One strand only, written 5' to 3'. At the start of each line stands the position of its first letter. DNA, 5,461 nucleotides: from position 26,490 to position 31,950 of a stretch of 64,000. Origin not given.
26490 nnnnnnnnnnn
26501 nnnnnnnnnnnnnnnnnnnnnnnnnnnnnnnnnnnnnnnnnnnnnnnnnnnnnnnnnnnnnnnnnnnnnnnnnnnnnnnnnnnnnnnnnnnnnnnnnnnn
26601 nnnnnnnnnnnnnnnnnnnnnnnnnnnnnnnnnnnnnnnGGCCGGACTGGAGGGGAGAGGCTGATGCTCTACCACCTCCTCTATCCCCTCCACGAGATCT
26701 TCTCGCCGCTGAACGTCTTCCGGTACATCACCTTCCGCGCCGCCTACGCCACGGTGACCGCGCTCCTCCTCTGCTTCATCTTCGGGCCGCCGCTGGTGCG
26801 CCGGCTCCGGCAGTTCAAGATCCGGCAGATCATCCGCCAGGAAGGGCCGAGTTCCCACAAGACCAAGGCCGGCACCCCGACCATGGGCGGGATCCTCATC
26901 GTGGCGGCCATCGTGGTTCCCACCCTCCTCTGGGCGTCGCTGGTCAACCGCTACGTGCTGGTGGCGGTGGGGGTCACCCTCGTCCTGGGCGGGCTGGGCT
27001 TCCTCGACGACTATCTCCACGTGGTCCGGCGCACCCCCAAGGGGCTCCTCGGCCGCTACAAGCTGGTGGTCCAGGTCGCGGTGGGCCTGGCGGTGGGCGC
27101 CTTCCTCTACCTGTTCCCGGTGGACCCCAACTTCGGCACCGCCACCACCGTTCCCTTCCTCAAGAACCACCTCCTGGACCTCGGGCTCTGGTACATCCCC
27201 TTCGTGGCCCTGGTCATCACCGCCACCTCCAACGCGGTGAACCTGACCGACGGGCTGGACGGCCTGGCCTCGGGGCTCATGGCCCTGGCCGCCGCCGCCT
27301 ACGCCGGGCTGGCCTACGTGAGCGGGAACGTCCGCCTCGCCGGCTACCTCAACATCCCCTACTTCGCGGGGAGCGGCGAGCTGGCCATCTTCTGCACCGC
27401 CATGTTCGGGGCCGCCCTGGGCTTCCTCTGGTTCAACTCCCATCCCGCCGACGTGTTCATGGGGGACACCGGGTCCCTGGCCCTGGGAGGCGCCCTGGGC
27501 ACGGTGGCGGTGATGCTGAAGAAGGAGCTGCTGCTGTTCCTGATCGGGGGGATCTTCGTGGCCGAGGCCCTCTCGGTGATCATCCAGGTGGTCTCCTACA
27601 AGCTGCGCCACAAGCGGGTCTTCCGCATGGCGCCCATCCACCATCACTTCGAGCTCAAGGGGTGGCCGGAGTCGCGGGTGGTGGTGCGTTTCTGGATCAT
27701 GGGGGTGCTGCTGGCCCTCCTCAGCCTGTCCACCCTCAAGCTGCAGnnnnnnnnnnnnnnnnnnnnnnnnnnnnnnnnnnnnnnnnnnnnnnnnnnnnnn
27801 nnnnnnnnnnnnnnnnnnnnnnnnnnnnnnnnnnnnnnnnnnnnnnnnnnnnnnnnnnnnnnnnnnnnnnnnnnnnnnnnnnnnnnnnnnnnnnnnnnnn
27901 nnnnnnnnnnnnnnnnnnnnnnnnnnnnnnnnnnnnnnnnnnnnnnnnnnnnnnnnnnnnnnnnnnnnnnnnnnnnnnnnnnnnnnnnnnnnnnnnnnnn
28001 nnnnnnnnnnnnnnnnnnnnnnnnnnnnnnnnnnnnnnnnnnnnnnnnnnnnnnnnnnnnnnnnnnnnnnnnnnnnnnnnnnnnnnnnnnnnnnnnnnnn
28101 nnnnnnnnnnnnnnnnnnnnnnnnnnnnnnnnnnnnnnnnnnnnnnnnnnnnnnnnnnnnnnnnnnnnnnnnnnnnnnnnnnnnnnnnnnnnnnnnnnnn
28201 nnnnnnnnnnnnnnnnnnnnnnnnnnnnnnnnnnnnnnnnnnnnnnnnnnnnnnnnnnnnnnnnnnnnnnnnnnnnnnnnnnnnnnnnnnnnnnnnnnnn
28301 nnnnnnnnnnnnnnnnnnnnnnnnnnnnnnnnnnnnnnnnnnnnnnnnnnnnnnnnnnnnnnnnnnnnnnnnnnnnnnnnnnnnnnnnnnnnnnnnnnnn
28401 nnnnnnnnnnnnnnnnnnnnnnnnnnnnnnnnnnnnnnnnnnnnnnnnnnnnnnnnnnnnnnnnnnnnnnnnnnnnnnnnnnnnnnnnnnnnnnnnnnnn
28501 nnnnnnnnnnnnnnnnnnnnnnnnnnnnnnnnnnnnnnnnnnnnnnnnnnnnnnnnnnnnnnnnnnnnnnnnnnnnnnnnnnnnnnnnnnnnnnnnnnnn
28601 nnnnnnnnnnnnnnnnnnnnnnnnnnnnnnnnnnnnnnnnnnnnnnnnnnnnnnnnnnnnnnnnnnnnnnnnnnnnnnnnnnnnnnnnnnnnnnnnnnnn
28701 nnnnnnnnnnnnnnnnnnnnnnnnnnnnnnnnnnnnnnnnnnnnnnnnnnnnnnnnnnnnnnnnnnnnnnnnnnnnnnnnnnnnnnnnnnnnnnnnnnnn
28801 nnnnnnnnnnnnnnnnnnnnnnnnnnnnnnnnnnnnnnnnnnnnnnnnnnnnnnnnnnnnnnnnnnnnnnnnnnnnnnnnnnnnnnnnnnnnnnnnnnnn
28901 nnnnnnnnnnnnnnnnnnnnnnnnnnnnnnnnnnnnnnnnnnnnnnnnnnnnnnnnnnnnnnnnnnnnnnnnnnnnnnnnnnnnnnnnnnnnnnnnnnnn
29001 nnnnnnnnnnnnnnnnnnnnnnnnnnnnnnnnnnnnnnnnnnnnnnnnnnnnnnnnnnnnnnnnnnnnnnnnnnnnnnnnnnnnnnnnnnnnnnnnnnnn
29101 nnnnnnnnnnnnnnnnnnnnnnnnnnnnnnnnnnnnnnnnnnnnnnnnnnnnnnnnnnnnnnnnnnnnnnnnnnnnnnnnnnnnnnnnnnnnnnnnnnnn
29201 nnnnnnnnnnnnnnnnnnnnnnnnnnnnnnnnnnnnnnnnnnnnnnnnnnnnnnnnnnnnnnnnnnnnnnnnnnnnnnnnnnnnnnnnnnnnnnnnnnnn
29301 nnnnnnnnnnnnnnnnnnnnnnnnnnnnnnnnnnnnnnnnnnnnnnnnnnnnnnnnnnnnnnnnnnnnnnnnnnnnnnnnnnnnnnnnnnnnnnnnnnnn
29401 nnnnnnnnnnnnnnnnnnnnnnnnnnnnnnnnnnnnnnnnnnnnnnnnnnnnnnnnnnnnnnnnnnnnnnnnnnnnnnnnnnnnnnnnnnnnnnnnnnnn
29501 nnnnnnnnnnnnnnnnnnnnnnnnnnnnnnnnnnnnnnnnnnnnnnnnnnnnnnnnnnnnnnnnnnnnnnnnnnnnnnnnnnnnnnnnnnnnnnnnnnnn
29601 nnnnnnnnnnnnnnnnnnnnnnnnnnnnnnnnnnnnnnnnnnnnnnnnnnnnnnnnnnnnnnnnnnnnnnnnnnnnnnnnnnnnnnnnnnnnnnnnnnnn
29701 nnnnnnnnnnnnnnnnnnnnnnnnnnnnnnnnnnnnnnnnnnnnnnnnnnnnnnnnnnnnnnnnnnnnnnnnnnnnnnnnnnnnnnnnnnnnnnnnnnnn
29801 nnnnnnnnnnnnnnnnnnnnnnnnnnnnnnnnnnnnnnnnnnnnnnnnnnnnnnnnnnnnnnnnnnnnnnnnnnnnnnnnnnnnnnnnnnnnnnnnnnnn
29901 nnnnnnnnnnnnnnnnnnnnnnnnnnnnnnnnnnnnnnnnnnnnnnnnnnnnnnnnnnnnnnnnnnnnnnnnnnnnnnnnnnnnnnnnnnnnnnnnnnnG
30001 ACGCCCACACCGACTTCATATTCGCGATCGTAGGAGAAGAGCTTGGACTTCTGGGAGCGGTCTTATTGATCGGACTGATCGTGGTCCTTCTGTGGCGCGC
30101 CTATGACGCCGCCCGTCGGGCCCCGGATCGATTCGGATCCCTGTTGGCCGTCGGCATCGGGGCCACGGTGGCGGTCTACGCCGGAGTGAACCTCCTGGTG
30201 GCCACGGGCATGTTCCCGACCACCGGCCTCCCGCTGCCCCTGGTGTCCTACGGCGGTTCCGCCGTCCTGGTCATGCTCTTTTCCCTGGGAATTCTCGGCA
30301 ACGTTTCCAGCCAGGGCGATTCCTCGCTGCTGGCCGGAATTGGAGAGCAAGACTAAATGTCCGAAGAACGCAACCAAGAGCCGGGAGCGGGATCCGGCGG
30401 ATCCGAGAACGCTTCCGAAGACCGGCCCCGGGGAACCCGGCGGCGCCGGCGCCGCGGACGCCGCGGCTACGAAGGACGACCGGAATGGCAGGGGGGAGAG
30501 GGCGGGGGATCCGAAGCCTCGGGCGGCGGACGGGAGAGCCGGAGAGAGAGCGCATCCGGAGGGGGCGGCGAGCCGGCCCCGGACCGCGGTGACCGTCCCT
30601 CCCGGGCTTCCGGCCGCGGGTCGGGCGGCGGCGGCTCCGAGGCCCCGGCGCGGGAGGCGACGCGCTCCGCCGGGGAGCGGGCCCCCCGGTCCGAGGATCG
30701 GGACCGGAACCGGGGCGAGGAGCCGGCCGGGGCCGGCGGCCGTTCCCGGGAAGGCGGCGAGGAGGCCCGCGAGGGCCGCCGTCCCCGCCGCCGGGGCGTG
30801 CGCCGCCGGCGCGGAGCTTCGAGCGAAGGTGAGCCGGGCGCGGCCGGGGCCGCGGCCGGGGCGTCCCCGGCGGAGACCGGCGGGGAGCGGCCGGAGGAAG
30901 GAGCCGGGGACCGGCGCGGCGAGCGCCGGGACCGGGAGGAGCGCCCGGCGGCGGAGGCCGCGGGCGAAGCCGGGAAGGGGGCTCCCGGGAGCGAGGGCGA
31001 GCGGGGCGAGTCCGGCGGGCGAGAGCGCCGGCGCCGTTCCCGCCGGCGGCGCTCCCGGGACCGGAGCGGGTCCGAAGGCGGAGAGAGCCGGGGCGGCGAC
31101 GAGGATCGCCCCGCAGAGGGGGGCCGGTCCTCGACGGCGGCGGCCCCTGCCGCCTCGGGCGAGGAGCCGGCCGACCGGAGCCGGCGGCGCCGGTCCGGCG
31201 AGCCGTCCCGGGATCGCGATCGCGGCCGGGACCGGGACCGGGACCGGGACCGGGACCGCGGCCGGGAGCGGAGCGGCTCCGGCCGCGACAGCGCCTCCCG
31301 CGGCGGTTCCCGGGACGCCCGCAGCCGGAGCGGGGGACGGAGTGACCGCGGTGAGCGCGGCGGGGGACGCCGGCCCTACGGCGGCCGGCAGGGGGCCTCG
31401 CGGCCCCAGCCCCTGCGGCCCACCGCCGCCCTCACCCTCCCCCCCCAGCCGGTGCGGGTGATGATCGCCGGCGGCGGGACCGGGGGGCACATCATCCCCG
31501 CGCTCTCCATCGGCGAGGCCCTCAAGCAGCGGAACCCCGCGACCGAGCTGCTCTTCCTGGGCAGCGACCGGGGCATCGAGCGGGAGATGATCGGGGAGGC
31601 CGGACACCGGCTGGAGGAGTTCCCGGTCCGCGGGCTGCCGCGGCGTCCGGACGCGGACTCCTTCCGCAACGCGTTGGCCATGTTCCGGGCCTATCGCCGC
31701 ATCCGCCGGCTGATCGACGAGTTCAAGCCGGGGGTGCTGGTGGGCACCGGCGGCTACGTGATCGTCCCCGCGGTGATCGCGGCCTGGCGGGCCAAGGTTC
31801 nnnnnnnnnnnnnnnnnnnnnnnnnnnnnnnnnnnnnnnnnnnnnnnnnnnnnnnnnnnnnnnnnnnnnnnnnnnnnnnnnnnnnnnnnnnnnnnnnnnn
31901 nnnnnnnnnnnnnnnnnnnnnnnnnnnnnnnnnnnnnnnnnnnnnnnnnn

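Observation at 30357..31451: MurG carries a 365-residue mixed-charge disordered N-terminus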

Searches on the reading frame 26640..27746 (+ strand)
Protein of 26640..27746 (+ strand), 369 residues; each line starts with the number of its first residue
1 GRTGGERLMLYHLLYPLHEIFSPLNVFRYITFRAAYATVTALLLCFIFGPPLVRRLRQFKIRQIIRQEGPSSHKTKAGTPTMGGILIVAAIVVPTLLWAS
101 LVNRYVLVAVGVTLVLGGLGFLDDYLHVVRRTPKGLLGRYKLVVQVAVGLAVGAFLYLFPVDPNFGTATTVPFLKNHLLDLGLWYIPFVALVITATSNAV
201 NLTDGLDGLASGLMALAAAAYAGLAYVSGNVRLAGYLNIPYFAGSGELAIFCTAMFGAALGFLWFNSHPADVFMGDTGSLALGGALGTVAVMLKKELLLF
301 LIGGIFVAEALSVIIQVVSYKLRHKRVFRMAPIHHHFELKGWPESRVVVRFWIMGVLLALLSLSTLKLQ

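Call 49: search_protein_families(library=pfam, proteins=[window:26640-27746:+], max_evalue=0.0001)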
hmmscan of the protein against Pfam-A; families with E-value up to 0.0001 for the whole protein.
window:26640-27746:+ (369 aa): 2 families
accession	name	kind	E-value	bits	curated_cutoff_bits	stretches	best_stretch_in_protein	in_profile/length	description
PF00953.26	Glycos_transf_4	-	6.5e-35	120.9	27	1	107-293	2-159/160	Glycosyl transferase family 4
PF10555.14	MraY_sig1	-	3.3e-06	26.7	20.1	1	76-88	1-13/13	Phospho-N-acetylmuramoyl-pentapeptide-transferase signature 1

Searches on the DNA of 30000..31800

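Call 65: search_rna_families(source=window, start=30000, end=31800, threshold=evalue, max_evalue=1)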
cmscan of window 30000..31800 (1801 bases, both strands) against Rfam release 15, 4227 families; matches with E-value up to 1: 1.
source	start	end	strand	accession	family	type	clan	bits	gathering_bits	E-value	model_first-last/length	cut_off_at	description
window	31303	31350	-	RF01713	Moco-II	Cis-reg;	-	24.6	35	0.14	1-46/46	no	Moco-II RNA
